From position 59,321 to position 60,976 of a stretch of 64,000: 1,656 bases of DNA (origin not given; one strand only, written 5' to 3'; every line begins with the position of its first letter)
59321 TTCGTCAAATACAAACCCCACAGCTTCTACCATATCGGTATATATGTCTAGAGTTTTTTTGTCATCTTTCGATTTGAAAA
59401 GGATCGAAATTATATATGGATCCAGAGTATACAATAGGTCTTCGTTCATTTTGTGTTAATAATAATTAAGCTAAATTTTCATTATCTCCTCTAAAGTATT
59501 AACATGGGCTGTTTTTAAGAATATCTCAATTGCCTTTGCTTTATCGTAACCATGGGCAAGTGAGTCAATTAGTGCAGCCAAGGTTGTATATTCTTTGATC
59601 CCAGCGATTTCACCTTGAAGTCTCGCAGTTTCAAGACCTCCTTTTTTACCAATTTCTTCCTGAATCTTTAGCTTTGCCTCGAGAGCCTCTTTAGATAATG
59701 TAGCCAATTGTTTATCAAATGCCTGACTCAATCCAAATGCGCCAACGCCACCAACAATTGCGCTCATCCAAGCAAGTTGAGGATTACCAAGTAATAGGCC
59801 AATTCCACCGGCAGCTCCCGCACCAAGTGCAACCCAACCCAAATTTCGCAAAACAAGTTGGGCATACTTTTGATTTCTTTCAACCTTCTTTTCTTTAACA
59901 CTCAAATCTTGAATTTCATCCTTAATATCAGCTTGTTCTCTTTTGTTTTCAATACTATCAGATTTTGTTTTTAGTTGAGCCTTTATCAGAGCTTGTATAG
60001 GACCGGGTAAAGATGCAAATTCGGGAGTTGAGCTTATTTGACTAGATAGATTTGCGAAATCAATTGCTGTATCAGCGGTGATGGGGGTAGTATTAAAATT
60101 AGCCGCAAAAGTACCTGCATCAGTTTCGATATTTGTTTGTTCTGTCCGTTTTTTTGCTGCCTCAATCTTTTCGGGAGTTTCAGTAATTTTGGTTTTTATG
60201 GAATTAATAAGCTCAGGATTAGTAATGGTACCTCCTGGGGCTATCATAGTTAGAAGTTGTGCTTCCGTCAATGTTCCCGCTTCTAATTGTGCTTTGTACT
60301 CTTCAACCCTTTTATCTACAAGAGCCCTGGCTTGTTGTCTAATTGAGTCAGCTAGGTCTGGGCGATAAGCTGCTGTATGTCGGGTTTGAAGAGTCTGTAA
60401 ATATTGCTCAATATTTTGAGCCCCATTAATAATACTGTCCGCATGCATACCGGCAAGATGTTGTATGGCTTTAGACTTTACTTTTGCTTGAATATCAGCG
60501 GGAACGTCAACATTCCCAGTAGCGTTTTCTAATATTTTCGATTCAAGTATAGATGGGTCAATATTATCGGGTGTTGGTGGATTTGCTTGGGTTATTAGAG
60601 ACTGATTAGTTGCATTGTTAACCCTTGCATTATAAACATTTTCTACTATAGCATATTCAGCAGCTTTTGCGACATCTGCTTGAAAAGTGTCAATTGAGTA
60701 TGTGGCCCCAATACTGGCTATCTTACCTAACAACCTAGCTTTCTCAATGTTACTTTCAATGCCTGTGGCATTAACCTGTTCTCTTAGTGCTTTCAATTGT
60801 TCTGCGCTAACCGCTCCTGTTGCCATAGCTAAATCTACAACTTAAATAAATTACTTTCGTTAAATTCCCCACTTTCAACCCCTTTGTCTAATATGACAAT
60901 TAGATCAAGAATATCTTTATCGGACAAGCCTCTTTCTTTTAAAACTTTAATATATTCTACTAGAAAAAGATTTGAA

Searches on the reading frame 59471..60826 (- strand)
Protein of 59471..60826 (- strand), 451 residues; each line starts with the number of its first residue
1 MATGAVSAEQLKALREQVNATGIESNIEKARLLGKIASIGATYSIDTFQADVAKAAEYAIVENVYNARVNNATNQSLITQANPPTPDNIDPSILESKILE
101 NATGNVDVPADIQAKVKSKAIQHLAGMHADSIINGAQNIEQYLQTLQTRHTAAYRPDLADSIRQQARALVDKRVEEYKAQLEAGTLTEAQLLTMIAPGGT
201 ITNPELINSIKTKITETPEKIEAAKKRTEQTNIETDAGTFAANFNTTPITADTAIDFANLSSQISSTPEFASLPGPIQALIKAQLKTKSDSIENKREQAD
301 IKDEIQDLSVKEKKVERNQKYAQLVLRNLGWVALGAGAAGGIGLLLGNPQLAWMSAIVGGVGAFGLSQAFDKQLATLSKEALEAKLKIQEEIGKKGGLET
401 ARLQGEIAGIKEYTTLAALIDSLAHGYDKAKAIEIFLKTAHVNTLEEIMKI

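Call 3: search_protein_families(library=pfam, proteins=[window:59471-60826:-], max_evalue=1)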
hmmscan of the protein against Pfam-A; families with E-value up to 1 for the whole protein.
window:59471-60826:- (451 aa): 1 family
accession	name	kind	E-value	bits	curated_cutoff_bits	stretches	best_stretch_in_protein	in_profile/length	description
PF12066.13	SERRATE_Ars2_N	-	0.015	15.9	27.3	1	154-191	49-86/110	SERRATE/Ars2, N-terminal domain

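Call 4: search_protein_families(library=ncbifam, proteins=[window:59471-60826:-], max_evalue=1)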
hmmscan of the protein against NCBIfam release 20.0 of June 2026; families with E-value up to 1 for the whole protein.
window:59471-60826:- (451 aa): 1 family
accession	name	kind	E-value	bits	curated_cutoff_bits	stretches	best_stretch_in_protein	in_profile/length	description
NF053611.1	YiaD_Gzip_OmpA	equivalog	0.073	12.8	175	1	332-390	29-91/206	YiaD family glycine zipper/OmpA-like lipoprotein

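Call 9: find_homologous_proteins(query=window:59471-60826:-)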
Query window:59471-60826:- (451 aa): 1 proteins with E <= 0.001 among 8000 candidates.
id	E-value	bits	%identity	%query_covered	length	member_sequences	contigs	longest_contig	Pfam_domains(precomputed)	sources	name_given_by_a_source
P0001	3.8e-278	940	99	100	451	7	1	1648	-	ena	-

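Call 33: find_homologous_proteins(query=A7, max_evalue=0.01)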
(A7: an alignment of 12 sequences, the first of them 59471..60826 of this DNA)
Query A7 (12 sequences) (451 aa, profile of the alignment): 2 proteins with E <= 0.01 among 8000 candidates.
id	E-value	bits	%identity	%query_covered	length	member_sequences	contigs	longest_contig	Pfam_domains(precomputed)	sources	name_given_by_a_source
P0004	5.1e-152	525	21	61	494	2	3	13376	PF20080.5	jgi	-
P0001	1.6e-141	491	99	100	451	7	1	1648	-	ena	-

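Call 36: search_protein_families(library=phrogs, proteins=[window:59471-60826:-], max_evalue=0.1)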
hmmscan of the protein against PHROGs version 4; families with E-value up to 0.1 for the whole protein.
window:59471-60826:- (451 aa): 0 families

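Call 37: search_protein_families(library=padloc, proteins=[window:59471-60826:-], max_evalue=0.1)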
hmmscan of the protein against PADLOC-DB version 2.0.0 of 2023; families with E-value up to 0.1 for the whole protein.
window:59471-60826:- (451 aa): 0 families

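Call 51: predict_structure(alignment_id=A9)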
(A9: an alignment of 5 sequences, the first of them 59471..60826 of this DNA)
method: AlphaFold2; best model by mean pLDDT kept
length: 451 residues; sequences in the alignment: 5
mean_pLDDT: 42.2   pTM: 0.20
mean pLDDT of the five models: 42.2, 41.4, 38.7, 38.2, 36.3
residues with pLDDT >= 90: 0; 70-90: 13; 50-70: 68; < 50: 370
segments of 3 or more residues with pLDDT < 50: 1-15, 17-162, 219-263, 267-281, 287-312, 314-382, 395-414, 425-432, 434-449
pLDDT, mean of each block of 10 residues (from residue 1): 36 47 39 38 34 30 35 33 34 38 38 40 32 29 29 38 55 70 66 68 65 58 44 35 31 39 45 41 48 43 44 47 38 32 36 30 30 41 51 45 40 49 48 46 45 42
secondary structure, 60 per line:
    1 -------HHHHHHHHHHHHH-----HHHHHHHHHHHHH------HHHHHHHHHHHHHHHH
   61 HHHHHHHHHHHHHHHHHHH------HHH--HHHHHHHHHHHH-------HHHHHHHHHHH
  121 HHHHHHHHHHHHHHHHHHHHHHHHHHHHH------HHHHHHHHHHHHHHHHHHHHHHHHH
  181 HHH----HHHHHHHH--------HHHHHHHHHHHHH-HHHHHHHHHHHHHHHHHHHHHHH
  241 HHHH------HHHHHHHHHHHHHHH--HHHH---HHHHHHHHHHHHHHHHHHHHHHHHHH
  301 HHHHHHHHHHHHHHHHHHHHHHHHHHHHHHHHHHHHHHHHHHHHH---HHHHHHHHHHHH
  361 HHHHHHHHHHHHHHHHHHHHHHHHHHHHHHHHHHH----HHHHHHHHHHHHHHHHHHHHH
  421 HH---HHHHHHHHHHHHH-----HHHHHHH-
elements in order: H8-20 H26-38 H45-79 H91-102 H110-149 H156-183 H188-195 H204-216 H218-244 H251-265 H268-271 H275-345 H349-395 H400-422 H426-438 H444-450

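Call 75: search_protein_families(library=pfam, alignment_id=A13, max_evalue=10)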
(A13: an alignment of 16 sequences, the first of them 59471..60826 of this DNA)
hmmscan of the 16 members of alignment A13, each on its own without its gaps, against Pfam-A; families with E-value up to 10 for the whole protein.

A. member 1, window:59471-60826:- (451 aa): 1 family
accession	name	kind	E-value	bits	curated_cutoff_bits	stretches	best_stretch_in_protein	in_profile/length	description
PF12066.13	SERRATE_Ars2_N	-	0.015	15.9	27.3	1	154-191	49-86/110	SERRATE/Ars2, N-terminal domain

B. families by the number of members that match (of 16 scanned): 39 families (the first 25 are shown)
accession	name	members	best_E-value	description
PF20080.4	ALTTAQ_rpt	5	1.8e-08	ALTTAQ repeat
PF16156.12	DUF4864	3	0.26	Domain of unknown function (DUF4864)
PF18580.7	HTH_SUN2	2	0.00015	SUN2 helix-turn-helix domain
PF13488.11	Gly-zipper_Omp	2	0.0012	Glycine zipper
PF12066.13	SERRATE_Ars2_N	2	0.015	SERRATE/Ars2, N-terminal domain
PF06897.17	DUF1269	2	0.066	Protein of unknown function (DUF1269)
PF13441.11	Gly-zipper_YMGG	2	0.65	YMGG-like Gly-zipper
PF11679.13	DUF3275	2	1.8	Protein of unknown function (DUF3275)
PF20988.2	SidF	1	0.0034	Phosphoinositide phosphatase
PF18554.7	PheRS_DBD2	1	0.0089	PheRS DNA binding domain 2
PF21724.2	DUF6861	1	0.011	Family of unknown function (DUF6861)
PF18016.8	SAM_3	1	0.013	SAM domain (Sterile alpha motif)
PF09643.15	YopX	1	0.014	YopX protein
PF20721.2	C19orf12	1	0.016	C19orf12-like protein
PF19764.4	DUF6251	1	0.017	Family of unknown function (DUF6251)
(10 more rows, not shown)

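Call 94: search_solved_structures(query=A13, max_evalue=10)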
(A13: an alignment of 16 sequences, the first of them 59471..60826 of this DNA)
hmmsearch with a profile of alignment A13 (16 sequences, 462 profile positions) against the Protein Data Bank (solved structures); distinct sequences matched with E-value up to 10: 3.
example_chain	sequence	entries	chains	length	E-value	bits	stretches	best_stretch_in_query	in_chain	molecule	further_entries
9zem_A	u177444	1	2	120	0.054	16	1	75-164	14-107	HeliScrew4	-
9h4p_QG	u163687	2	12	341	0.42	13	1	297-365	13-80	Phate tail tape measure protein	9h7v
5f4y_A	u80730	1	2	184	0.78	12.1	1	386-443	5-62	Protein Shroom2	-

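Call 97: list_cluster_members(proteins=[P0002, window:59471-60826:-, window:58514-59449:-, window:62739-63005:-, window:62363-62641:-, window:60835-61083:-])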
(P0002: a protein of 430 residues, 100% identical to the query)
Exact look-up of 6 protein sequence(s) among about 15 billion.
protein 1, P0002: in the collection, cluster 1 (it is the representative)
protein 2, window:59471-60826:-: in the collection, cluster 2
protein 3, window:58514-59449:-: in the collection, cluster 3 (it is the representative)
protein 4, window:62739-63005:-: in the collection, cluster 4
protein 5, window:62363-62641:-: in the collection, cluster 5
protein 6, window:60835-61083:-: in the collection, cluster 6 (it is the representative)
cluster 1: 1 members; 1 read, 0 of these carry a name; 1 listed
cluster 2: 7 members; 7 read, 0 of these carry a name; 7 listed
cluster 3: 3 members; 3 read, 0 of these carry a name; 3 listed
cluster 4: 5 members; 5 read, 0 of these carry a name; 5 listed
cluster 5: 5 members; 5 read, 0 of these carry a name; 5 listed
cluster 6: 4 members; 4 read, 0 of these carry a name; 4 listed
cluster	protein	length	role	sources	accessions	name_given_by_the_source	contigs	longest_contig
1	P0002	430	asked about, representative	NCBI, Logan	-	-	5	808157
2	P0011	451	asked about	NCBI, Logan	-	-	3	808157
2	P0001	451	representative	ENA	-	-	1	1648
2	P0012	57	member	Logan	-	-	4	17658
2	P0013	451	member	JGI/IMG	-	-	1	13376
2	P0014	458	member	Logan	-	-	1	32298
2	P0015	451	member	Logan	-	-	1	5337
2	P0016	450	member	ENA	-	-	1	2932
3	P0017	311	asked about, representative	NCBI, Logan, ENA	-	-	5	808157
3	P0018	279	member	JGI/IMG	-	-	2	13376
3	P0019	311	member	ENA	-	-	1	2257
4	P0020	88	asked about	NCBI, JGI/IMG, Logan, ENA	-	-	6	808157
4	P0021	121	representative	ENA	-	-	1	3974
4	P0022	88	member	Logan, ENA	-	-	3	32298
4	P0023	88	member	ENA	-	-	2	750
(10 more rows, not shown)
